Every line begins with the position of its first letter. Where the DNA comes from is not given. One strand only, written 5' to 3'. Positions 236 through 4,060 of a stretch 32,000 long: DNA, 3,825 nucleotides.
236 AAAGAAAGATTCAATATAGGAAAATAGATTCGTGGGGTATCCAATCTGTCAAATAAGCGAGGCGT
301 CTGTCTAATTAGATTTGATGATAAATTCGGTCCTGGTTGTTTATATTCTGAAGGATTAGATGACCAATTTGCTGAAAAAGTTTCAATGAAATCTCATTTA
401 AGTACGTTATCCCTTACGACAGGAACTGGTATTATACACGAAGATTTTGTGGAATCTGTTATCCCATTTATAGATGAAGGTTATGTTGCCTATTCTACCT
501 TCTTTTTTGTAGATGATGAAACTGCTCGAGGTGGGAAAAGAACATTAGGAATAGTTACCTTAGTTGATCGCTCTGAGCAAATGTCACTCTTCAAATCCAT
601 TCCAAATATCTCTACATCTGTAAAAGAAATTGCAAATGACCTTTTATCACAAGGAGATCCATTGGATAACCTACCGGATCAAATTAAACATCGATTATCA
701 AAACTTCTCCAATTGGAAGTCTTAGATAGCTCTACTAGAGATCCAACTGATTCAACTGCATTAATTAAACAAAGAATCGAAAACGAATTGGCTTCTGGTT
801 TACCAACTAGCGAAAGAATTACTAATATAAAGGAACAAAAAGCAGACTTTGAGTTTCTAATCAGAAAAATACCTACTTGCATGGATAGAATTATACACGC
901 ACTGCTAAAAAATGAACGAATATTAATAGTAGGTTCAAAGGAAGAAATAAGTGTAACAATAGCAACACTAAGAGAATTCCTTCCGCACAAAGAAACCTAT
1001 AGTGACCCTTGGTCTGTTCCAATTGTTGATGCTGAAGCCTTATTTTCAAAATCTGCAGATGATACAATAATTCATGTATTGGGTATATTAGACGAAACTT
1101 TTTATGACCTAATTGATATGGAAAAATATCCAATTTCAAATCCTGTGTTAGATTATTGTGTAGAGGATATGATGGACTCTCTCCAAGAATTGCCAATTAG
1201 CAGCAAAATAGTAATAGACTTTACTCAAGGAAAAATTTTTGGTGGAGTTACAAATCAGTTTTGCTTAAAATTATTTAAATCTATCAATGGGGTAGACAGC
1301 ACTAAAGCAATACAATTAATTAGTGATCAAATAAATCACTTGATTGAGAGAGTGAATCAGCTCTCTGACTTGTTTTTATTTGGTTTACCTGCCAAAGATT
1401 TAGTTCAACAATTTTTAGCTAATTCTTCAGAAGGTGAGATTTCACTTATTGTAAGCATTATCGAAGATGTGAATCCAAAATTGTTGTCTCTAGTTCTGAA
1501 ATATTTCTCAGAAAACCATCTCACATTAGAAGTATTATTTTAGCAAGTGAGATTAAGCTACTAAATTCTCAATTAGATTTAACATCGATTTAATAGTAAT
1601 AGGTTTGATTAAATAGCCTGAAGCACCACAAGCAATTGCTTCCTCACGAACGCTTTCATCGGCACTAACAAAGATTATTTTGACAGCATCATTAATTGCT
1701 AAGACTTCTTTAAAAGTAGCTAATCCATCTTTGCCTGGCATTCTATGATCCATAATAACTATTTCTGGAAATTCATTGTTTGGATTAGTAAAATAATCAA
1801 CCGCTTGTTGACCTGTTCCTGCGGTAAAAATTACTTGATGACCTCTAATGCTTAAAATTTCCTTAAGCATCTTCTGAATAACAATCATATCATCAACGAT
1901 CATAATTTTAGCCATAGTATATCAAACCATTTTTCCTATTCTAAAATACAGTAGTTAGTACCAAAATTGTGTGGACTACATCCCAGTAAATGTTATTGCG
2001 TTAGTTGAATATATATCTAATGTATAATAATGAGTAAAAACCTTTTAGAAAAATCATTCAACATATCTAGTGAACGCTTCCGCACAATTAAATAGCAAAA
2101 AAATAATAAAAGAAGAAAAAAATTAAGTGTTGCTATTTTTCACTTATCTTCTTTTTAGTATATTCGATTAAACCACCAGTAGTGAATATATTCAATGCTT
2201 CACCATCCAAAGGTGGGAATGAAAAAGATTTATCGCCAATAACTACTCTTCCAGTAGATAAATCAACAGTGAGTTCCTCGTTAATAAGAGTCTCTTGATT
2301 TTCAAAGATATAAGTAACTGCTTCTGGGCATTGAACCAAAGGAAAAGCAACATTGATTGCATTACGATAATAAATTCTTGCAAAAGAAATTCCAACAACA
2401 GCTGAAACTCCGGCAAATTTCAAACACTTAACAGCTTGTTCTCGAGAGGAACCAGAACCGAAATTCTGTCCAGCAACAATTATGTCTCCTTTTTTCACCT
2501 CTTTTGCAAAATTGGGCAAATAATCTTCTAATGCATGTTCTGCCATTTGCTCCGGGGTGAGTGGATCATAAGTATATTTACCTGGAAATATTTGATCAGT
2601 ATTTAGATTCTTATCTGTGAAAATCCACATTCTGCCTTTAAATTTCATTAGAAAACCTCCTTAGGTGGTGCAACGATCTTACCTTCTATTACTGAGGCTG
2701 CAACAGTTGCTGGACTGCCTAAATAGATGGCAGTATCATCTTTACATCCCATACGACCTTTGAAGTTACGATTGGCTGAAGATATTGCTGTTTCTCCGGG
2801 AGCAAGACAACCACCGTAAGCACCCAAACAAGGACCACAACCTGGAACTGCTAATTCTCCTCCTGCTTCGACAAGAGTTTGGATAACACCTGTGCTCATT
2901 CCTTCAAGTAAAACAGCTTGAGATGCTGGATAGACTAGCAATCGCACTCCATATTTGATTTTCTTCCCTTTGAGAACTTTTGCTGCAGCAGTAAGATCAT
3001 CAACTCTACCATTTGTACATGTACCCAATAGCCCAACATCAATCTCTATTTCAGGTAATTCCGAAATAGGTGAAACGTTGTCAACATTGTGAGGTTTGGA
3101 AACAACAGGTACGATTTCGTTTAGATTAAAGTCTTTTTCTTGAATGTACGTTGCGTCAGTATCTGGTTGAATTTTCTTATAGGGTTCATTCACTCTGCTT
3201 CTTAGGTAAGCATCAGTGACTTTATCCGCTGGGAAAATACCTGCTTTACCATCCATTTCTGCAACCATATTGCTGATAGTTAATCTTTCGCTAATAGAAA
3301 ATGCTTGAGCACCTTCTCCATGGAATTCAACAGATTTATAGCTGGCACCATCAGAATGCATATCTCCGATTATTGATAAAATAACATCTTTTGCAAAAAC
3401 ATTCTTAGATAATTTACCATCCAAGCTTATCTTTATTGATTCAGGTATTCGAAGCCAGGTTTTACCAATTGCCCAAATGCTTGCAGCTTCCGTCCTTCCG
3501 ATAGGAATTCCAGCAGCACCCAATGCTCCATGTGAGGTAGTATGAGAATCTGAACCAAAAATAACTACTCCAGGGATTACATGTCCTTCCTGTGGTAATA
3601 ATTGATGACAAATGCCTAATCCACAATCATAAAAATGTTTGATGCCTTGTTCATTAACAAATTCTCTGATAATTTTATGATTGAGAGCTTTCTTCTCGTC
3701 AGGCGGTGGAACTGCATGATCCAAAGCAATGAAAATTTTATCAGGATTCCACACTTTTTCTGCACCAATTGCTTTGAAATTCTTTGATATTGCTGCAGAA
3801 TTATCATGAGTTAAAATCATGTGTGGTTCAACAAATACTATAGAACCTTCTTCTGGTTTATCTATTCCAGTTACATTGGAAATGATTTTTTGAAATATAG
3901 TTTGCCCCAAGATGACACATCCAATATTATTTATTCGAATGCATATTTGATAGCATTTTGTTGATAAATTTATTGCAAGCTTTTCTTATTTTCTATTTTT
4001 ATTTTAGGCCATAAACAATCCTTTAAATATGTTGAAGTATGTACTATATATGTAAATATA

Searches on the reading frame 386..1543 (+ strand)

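Call 61: search_protein_families(library=pfam, proteins=[window:386-1543:+], max_evalue=0.01)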
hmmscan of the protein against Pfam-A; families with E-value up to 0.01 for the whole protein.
window:386-1543:+ (385 aa): 1 family
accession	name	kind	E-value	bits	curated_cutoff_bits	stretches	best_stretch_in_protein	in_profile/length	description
PF11704.13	Folliculin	-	1.4e-06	28.7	23.3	1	23-88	35-99/166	Vesicle coat protein involved in Golgi to plasma membrane transport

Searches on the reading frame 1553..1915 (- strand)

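Call 61: search_protein_families(library=pfam, proteins=[window:1553-1915:-], max_evalue=0.01)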
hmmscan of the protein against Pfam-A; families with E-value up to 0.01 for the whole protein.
window:1553-1915:- (120 aa): 1 family
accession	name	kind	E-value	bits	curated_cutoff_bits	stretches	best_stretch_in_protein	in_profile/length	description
PF00072.30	Response_reg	-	3.6e-21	75.9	30.2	1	4-115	1-110/111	Response regulator receiver domain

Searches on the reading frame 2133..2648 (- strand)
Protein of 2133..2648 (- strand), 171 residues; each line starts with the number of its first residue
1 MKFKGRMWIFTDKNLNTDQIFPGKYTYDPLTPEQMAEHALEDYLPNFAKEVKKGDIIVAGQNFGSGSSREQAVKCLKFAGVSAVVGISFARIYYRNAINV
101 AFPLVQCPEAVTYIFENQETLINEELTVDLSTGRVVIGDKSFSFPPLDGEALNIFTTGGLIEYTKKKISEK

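Call 61: search_protein_families(library=pfam, proteins=[window:2133-2648:-], max_evalue=0.01)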
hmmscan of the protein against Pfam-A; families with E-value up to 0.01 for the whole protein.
window:2133-2648:- (171 aa): 1 family
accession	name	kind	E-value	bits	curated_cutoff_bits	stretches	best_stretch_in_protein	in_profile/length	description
PF00694.25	Aconitase_C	-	6.2e-16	59.4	22.8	1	43-101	63-122/131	Aconitase C-terminal domain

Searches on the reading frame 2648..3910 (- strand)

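Call 61: search_protein_families(library=pfam, proteins=[window:2648-3910:-], max_evalue=0.01)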
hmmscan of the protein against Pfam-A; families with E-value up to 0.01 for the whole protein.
window:2648-3910:- (420 aa): 1 family
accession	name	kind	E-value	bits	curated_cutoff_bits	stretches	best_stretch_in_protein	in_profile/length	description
PF00330.25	Aconitase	-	3.9e-93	313.4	28.7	2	17-284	10-305/463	Aconitase family (aconitate hydratase)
